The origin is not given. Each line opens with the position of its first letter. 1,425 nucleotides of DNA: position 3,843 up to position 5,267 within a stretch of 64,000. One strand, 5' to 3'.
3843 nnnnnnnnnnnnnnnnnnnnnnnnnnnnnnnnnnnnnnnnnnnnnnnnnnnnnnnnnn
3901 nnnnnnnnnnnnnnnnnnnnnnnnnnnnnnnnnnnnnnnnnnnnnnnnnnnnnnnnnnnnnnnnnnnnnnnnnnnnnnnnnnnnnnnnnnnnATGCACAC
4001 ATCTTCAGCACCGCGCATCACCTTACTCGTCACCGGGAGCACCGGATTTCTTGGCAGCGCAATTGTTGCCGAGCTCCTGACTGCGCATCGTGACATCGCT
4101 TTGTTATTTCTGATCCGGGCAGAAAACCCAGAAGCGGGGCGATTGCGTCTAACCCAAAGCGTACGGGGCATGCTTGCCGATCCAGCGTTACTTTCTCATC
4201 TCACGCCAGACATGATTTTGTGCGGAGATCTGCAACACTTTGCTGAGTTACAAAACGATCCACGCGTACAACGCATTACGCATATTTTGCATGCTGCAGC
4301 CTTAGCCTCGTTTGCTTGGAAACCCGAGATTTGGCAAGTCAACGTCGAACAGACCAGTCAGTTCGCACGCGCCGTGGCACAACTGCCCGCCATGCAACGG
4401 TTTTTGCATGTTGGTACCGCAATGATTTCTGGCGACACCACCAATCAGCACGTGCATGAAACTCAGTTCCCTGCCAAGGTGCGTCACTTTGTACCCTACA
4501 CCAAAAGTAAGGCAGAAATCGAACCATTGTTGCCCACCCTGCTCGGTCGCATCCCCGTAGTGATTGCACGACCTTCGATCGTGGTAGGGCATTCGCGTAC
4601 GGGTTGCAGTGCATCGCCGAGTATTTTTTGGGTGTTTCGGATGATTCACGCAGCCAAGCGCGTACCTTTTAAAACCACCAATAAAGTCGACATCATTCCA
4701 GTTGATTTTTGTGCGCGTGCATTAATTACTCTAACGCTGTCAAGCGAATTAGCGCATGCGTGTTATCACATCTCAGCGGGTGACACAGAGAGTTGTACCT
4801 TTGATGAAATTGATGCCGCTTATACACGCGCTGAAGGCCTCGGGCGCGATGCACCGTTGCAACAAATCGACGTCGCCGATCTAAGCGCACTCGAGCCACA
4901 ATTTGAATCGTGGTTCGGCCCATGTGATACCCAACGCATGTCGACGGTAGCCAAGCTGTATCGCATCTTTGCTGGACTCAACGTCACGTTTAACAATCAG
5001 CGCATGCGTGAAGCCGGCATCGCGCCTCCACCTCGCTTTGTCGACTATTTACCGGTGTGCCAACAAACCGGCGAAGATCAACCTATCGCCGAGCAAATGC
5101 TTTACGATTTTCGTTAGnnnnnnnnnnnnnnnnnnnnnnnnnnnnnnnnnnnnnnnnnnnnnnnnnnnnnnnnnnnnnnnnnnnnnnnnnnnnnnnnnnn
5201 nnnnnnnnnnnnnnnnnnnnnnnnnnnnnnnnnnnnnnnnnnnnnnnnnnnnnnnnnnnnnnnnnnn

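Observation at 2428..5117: Orphan minimal ACP / ketosynthase / thioester-reductase operon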

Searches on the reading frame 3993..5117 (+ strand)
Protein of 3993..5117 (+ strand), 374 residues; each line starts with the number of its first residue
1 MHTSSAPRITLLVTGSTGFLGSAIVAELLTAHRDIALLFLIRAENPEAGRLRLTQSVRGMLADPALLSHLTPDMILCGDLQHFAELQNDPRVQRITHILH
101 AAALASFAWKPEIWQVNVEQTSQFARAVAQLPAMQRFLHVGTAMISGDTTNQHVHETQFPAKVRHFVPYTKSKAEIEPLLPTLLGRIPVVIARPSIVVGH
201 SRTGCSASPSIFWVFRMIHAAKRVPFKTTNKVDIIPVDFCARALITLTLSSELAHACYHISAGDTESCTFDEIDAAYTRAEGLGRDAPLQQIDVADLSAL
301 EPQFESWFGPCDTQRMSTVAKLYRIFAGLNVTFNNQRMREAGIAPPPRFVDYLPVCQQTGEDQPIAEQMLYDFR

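Call 3: search_protein_families(library=pfam, proteins=[window:3993-5117:+], max_evalue=0.01)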
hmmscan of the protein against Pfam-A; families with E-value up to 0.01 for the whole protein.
window:3993-5117:+ (374 aa): 5 families
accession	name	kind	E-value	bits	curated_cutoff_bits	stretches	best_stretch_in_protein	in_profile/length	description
PF07993.18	NAD_binding_4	-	5.8e-31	108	20.1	1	13-243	1-257/258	Male sterility protein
PF01370.27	Epimerase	-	1.2e-14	54.8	20.9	1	12-247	2-224/240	NAD dependent epimerase/dehydratase family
PF01073.25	3Beta_HSD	-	5.4e-06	26.1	22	1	12-177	1-154/280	3-beta hydroxysteroid dehydrogenase/isomerase family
PF16363.11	GDP_Man_Dehyd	-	0.00011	22.3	27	1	12-174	1-158/332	GDP-mannose 4,6 dehydratase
PF02719.21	Polysacc_synt_2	-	0.0051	16.5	20.2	1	11-106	1-89/293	Polysaccharide biosynthesis protein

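Call 4: search_protein_families(library=ncbifam, proteins=[window:3993-5117:+], max_evalue=0.01)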
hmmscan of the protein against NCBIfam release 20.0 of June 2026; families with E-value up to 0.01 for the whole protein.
window:3993-5117:+ (374 aa): 15 families
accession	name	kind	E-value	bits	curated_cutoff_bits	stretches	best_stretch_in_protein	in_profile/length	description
NF005539.0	PRK07201.1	equivalog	6.5e-26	91.2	549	1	11-289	3-274/657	SDR family oxidoreductase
TIGR01746.1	Thioester-redct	subfamily_domain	1.1e-24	87.4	213.35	1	11-272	2-272/371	thioester reductase domain-containing protein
TIGR03466.1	HpnA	hypoth_equivalog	1.2e-11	44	367.65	1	11-203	3-176/327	hopanoid-associated sugar epimerase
TIGR03443.1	alpha_am_amid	equivalog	3e-11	41.5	1030.1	2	7-106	971-1074/1390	L-aminoadipate-semialdehyde dehydrogenase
NF038078.1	NRPS_MxcG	equivalog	2.3e-10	38.4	2300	1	6-253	1080-1330/1442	myxochelin non-ribosomal peptide synthetase MxcG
NF047350.1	aureusi_NRPS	equivalog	3.4e-09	34.1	2500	1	10-173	2029-2190/2373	aureusimine non-ribosomal peptide synthetase AusA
TIGR01179.1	galE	equivalog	1.5e-06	27.2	262.3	1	11-181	2-157/332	UDP-glucose 4-epimerase GalE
TIGR01181.1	dTDP_gluc_dehyt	equivalog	1.3e-05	24.5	365.1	1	11-199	2-183/321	dTDP-glucose 4,6-dehydratase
NF042423.1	oxyalk_red_Shew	equivalog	2.2e-05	23.7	580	1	11-65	11-62/331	2-alkyl-3-oxoalkanoate reductase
NF041592.1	carboxyl_red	equivalog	3.5e-05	21.6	1300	1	7-71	763-827/1160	carboxylic acid reductase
TIGR04180.1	EDH_00030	hypoth_equivalog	3.6e-05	23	475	1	12-211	2-189/297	NAD-dependent 4,6-dehydratase LegB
NF042422.1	oxyalk_red_OleD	equivalog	5.5e-05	22.7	580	1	10-69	2-58/329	2-alkyl-3-oxoalkanoate reductase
TIGR01777.1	yfcH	hypoth_equivalog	0.00024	20.8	207.35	1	12-200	2-168/292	TIGR01777 family oxidoreductase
TIGR02197.1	heptose_epim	equivalog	0.00039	19.7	274.6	1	11-160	1-132/316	ADP-glyceromanno-heptose 6-epimerase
NF052578.1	StrlDmthSdmBMthl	equivalog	0.0031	17.3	600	0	10-200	2-172/328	sterol demethylase protein SdmB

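Call 5: find_encoding_contigs(protein=window:3993-5117:+, flank=10000, max_places=6)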
Protein window:3993-5117:+ (374 aa): 3 contigs read that carry it; 2 places shown.
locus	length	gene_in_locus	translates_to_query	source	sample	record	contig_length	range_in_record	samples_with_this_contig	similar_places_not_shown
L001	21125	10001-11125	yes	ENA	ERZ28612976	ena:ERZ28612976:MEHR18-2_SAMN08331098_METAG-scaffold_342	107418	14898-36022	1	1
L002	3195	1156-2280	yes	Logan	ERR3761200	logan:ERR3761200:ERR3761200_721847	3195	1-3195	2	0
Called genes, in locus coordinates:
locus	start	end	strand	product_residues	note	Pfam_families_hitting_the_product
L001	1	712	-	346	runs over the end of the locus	PF13413:HTH_25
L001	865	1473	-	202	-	PF00677:Lum_binding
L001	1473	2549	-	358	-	PF00383:dCMP_cyt_deam_1, PF14437:MafB19-deam, PF01872:RibD_C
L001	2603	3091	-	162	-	PF22811:Zn_ribbon_NrdR, PF03477:ATP-cone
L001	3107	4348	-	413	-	PF00464:SHMT, PF00155:Aminotran_1_2 (weak)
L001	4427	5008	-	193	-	PF12804:NTP_transf_3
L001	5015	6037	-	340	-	PF02625:XdhC_CoxI, PF13478:XdhC_C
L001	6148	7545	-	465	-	PF08521:2CSK_N, PF26769:HAMP_PhoQ, PF00512:HisKA, PF02518:HATPase_c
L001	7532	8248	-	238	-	PF00072:Response_reg, PF00486:Trans_reg_C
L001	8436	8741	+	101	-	PF00550:PP-binding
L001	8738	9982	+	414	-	PF00109:ketoacyl-synt, PF00108:Thiolase_N (weak), PF02801:Ketoacyl-synt_C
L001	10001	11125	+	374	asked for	PF01073:3Beta_HSD (weak), PF01370:Epimerase, PF07993:NAD_binding_4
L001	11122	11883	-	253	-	PF00072:Response_reg, PF00486:Trans_reg_C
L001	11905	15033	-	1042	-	PF00873:ACR_tran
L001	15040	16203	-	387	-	PF25917:BSH_RND (faint), PF25973:BSH_CzcB, PF25919:BSH_CusB (weak), PF25944:Beta-barrel_RND (weak), PF25954:Beta-barrel_RND_2, PF25989:YknX_C (weak)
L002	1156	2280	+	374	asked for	PF01073:3Beta_HSD (weak), PF01370:Epimerase, PF07993:NAD_binding_4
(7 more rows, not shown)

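Call 6: find_homologous_proteins(query=window:3993-5117:+, max_evalue=0.00001)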
Query window:3993-5117:+ (374 aa): 400 proteins with E <= 0.00001 among 8000 candidates; the best 120 are listed.
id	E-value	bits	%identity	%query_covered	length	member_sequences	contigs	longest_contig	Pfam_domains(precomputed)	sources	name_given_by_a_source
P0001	2.0e-248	841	99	100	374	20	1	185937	PF01073.26,PF07993.19,PF01370.28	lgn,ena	-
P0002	2.8e-153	528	64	98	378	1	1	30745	PF07993.19,PF01370.28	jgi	jgi:nucleoside-diphosphate-sugar epimerase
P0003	2.6e-148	512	62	98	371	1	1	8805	PF01073.26,PF07993.19,PF01370.28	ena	-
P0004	1.3e-145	503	61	98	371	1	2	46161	PF16363.12,PF05368.20,PF01073.26,PF07993.19,PF01370.28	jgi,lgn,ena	-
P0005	1.6e-143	496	61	98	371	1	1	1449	PF07993.19,PF01370.28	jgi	jgi:nucleoside-diphosphate-sugar epimerase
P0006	4.7e-142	491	61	98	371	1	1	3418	PF01073.26,PF07993.19,PF01370.28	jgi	jgi:nucleoside-diphosphate-sugar epimerase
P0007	1.8e-141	489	60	98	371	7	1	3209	PF16363.12,PF07993.19,PF01370.28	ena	-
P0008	7.2e-141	487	60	98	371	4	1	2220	PF07993.19,PF01370.28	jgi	jgi:nucleoside-diphosphate-sugar epimerase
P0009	1.8e-140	486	60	98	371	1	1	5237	PF07993.19,PF01370.28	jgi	jgi:nucleoside-diphosphate-sugar epimerase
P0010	6.3e-140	484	60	98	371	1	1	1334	PF16363.12,PF07993.19,PF01370.28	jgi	jgi:thioester reductase-like protein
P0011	1.8e-138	480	59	98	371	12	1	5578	PF01073.26,PF07993.19,PF01370.28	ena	-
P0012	2.7e-138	479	58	98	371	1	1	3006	PF07993.19,PF01370.28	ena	-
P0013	1.7e-137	476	59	98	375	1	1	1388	PF01073.26,PF07993.19,PF01370.28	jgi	-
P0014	1.8e-137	476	58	98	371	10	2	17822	PF07993.19,PF01370.28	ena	-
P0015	3.0e-136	472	59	98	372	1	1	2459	PF01073.26,PF07993.19,PF01370.28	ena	-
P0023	2.3e-130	453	56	97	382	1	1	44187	PF16363.12,PF01073.26,PF07993.19,PF01370.28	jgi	jgi:nucleoside-diphosphate-sugar epimerase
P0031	1.5e-120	421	53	99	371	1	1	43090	PF01073.26,PF07993.19,PF01370.28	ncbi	-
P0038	2.3e-104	367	49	100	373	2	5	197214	PF07993.19,PF01370.28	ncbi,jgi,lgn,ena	jgi:nucleoside-diphosphate-sugar epimerase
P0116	1.7e-83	299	44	97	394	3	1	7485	PF07993.19,PF01370.28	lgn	-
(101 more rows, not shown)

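Call 19: find_related_loci(query=A1, collection=genome_contigs, flank=8000)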
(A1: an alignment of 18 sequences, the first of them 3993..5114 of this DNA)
Query A1 (374 aa) in genome_contigs; peptide patterns used: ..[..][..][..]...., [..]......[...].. (x = any residue, [..] = any of these).
505 stretches matched a pattern; 457 encode a relative of the query (tblastn E <= 1e-3); the best 80 are kept; 80 distinct loci.
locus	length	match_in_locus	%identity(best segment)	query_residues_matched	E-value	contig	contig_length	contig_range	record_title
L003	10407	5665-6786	96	1-374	0e+0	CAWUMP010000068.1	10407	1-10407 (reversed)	MAG: uncultured bacterium isolate SRR1522971_binner13_84_1705335393 genome assembly, contig: ERZ11848521.4036, whole gen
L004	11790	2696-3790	58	10-374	1e-143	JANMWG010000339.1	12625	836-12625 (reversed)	MAG: Betaproteobacteria bacterium isolate OTE_88_metabat_364 OTE_88_k141_406164, whole genome shotgun sequence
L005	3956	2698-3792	58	10-374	5e-144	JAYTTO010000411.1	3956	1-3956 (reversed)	MAG: Betaproteobacteria bacterium isolate GFS_541 GFS_541_410, whole genome shotgun sequence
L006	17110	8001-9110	57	5-374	6e-140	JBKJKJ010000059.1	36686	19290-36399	MAG: Burkholderiales bacterium isolate ant_bin.237 S1Ck117_4584154_flag_1_multi_11.0000_len_36686, whole genome shotgun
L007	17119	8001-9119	49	1-374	3e-110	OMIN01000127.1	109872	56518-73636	Betaproteobacteria bacterium isolate AM_0616 genome assembly, contig: AM_0616_127, whole genome shotgun sequence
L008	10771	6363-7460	47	8-374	8e-109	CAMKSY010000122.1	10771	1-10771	MAG: uncultured Pelosinus sp. isolate SRR12377472_bin.15_metawrap_v1.3_MAG genome assembly, contig: SRR12377472_1537, wh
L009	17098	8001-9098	46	8-374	5e-107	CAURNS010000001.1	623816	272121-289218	MAG TPA_asm: uncultured Pelosinus sp. isolate ERR9968789_bin.10_MetaWRAP_v1.3_MAG genome assembly, contig: ERZ21615840.1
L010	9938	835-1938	44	1-374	1e-97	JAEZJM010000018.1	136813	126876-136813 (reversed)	MAG: Bacillota bacterium isolate OH_CDB_237 k127_1061297, whole genome shotgun sequence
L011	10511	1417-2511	43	11-374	2e-97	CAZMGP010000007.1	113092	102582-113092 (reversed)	MAG TPA_asm: uncultured Enterobacteriaceae bacterium isolate SRP093762_co1_12 genome assembly, contig: NODE_97_length_11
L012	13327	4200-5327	46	1-374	8e-96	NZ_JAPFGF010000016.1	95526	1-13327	Pseudomonas benzopyrenica strain BaP3 scaffold16, whole genome shotgun sequence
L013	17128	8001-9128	46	1-374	1e-94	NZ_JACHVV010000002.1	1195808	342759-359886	Pseudomonas sp. AS2.8 Ga0372456_02, whole genome shotgun sequence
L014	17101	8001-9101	43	10-374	4e-94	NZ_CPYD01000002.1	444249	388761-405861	Yersinia nurmii strain CIP110231T, whole genome shotgun sequence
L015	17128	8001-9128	46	1-374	4e-94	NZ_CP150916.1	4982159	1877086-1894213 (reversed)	Pseudomonas aestiva strain DGS32 chromosome, complete genome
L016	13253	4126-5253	46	1-374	5e-94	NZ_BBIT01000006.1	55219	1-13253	Pseudomonas oryzihabitans NBRC 102199, whole genome shotgun sequence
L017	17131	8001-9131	44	6-374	8e-94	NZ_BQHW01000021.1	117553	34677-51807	Pseudomonas ceruminis strain BML-PP028 sequence021, whole genome shotgun sequence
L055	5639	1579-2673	44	11-374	1e-90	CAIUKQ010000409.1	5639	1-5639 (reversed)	MAG: uncultured beta proteobacterium isolate Kiruna2_bin-4101 genome assembly, contig: bin-4101:409/514, whole genome sh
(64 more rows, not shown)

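Call 21: find_encoding_contigs(protein=P0002, flank=8000, max_places=2)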
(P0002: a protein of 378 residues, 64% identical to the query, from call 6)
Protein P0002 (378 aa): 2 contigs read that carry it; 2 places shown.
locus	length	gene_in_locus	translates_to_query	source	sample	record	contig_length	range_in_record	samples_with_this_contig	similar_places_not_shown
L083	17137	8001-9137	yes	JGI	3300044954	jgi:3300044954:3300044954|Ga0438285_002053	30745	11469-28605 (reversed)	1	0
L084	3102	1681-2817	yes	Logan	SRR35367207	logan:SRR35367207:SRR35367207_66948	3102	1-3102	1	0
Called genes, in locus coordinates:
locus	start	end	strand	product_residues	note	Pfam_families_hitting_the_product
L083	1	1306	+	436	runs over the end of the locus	PF01938:TRAM (weak), PF05958:tRNA_U5-meth_tr, PF13847:Methyltransf_31 (weak)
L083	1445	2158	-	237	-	PF01027:Bax1-I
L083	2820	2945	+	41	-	-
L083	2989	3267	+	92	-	-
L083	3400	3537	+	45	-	-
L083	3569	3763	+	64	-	-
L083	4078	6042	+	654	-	-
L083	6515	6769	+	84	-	PF00550:PP-binding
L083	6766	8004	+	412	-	PF00109:ketoacyl-synt, PF02801:Ketoacyl-synt_C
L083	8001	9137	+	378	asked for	PF01370:Epimerase, PF07993:NAD_binding_4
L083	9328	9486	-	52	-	-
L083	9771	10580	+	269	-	PF01177:Asp_Glu_race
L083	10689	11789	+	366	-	PF09587:PGA_cap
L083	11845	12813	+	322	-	PF03401:TctC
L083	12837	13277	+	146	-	PF21891:DUF6917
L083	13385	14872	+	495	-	PF01979:Amidohydro_1, PF07969:Amidohydro_3 (faint)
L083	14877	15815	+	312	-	PF00795:CN_hydrolase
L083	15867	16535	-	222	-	PF01177:Asp_Glu_race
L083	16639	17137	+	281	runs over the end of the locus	PF00497:SBP_bac_3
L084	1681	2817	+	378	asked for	PF01370:Epimerase, PF07993:NAD_binding_4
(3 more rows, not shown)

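Call 22: find_encoding_contigs(protein=P0004, flank=8000, max_places=2)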
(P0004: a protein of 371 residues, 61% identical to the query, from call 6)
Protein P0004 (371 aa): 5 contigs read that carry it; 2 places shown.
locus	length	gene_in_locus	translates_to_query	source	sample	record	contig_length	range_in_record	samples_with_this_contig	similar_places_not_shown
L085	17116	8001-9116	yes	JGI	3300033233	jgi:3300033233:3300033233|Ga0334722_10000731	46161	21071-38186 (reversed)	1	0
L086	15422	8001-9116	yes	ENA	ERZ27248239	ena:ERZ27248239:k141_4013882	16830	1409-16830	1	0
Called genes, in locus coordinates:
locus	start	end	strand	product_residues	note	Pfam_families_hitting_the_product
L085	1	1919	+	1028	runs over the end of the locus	PF00873:ACR_tran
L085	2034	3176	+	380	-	PF25917:BSH_RND (weak), PF25973:BSH_CzcB, PF25919:BSH_CusB (weak), PF25944:Beta-barrel_RND (weak), PF25954:Beta-barrel_RND_2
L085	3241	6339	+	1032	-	PF00873:ACR_tran, PF03176:MMPL (faint)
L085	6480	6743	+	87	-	PF00550:PP-binding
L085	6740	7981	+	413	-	PF00109:ketoacyl-synt, PF00108:Thiolase_N (weak), PF02801:Ketoacyl-synt_C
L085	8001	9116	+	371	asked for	PF01073:3Beta_HSD, PF01370:Epimerase, PF05368:NmrA (weak), PF07993:NAD_binding_4, PF16363:GDP_Man_Dehyd (weak)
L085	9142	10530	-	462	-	PF04966:OprB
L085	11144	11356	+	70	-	PF01165:Ribosomal_S21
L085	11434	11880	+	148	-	PF09424:YqeY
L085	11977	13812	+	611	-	PF01807:Zn_ribbon_DnaG, PF08275:DNAG_N, PF13662:Toprim_4, PF01751:Toprim, PF13155:Toprim_2, PF13362:Toprim_3 (weak), PF10410:DnaB_bind, PF08278:DnaG_DnaB_bind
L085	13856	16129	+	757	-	PF03979:Sigma70_r1_1, PF00140:Sigma70_r1_2, PF04546:Sigma70_ner, PF04542:Sigma70_r2, PF04539:Sigma70_r3, PF04545:Sigma70_r4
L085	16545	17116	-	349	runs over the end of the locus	PF16289:PIN_12, PF18476:PIN_8 (weak)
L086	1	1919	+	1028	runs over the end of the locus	PF00873:ACR_tran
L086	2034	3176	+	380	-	PF25917:BSH_RND (weak), PF25973:BSH_CzcB, PF25919:BSH_CusB (weak), PF25944:Beta-barrel_RND (weak), PF25954:Beta-barrel_RND_2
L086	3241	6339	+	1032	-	PF00873:ACR_tran, PF03176:MMPL (faint)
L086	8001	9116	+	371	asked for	PF01073:3Beta_HSD, PF01370:Epimerase, PF05368:NmrA (weak), PF07993:NAD_binding_4, PF16363:GDP_Man_Dehyd (weak)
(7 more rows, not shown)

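Call 23: find_encoding_contigs(protein=P0023, flank=8000, max_places=2)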
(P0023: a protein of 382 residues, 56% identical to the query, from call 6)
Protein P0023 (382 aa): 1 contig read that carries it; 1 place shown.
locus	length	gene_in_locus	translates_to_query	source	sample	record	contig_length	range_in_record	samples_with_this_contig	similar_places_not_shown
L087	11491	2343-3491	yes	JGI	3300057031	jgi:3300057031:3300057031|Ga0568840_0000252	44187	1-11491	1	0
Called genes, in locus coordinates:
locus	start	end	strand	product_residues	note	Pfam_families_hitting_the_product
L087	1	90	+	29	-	?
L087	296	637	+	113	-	PF00893:Multi_Drug_Res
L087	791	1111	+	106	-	PF00550:PP-binding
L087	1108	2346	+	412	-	PF00109:ketoacyl-synt, PF02801:Ketoacyl-synt_C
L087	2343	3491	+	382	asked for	PF01073:3Beta_HSD, PF01370:Epimerase, PF07993:NAD_binding_4, PF16363:GDP_Man_Dehyd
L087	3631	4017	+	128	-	-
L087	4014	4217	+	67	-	PF08031:BBE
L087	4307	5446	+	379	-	PF07690:MFS_1, PF06779:MFS_4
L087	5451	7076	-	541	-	PF14691:Fer4_20, PF01266:DAO (weak), PF07992:Pyr_redox_2, PF12831:FAD_oxidored (weak), PF13450:NAD_binding_8, PF12838:Fer4_7 (weak), PF14697:Fer4_21 (weak), PF00037:Fer4 (weak), +2 more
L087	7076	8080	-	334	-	PF02775:TPP_enzyme_C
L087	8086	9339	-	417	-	PF01855:POR_N, PF02780:Transketolase_C, PF17147:PFOR_II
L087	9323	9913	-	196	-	PF01558:POR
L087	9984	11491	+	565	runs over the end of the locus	PF01019:G_glu_transpept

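Call 24: find_encoding_contigs(protein=P0038, flank=8000, max_places=2)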
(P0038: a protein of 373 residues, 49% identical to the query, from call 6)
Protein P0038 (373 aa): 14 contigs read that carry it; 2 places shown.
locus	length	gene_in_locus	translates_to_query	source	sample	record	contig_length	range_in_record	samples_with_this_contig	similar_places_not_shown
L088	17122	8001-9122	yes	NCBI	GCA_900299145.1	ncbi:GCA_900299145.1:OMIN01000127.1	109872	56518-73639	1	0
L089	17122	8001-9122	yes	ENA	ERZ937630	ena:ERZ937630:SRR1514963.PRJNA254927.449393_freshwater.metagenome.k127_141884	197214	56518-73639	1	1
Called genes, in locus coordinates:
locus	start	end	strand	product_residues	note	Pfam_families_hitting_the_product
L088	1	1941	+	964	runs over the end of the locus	PF04879:Molybdop_Fe4S4, PF00384:Molybdopterin, PF01568:Molydop_binding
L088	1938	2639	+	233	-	PF12838:Fer4_7, PF13187:Fer4_9 (weak), PF13237:Fer4_10 (weak), PF13247:Fer4_11, PF00037:Fer4, PF12797:Fer4_2 (weak), PF12837:Fer4_6, PF12838:Fer4_7 (weak), +4 more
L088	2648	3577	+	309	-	PF04976:DmsC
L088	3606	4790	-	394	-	PF03150:CCP_MauG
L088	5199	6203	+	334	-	PF03328:HpcH_HpaI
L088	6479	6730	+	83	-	PF00550:PP-binding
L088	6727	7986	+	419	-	PF00109:ketoacyl-synt, PF02801:Ketoacyl-synt_C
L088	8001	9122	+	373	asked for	PF01370:Epimerase, PF07993:NAD_binding_4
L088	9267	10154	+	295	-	PF00892:EamA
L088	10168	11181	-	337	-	PF03401:TctC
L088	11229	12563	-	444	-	PF06500:FrsA-like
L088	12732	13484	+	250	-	PF02146:SIR2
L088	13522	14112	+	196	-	PF02798:GST_N, PF13417:GST_N_3, PF13409:GST_N_2, PF00043:GST_C (weak)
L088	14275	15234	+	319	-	PF03401:TctC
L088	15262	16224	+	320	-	PF03401:TctC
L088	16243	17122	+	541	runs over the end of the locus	PF07969:Amidohydro_3, PF01979:Amidohydro_1 (weak)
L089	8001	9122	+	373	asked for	PF01370:Epimerase, PF07993:NAD_binding_4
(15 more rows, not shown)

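Call 25: search_solved_structures(query=window:3993-5114:+, max_evalue=0.001, show_alignments=1)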
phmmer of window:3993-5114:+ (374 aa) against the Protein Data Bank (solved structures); distinct sequences matched with E-value up to 0.001: 4.
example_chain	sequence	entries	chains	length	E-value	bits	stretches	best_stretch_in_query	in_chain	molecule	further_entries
4u7w_A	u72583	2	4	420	2.7e-13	52.9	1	10-284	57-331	MxaA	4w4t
4dqv_A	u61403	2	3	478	1.2e-06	31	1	9-146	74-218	PROBABLE PEPTIDE SYNTHETASE NRP (PEPTIDE SYNTHASE) | Peptide synthetase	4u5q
4f6c_A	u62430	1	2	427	0.00018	23.9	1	7-173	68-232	AusA reductase domain protein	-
4f6l_B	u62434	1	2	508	0.00025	23.4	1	7-173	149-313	AusA reductase domain protein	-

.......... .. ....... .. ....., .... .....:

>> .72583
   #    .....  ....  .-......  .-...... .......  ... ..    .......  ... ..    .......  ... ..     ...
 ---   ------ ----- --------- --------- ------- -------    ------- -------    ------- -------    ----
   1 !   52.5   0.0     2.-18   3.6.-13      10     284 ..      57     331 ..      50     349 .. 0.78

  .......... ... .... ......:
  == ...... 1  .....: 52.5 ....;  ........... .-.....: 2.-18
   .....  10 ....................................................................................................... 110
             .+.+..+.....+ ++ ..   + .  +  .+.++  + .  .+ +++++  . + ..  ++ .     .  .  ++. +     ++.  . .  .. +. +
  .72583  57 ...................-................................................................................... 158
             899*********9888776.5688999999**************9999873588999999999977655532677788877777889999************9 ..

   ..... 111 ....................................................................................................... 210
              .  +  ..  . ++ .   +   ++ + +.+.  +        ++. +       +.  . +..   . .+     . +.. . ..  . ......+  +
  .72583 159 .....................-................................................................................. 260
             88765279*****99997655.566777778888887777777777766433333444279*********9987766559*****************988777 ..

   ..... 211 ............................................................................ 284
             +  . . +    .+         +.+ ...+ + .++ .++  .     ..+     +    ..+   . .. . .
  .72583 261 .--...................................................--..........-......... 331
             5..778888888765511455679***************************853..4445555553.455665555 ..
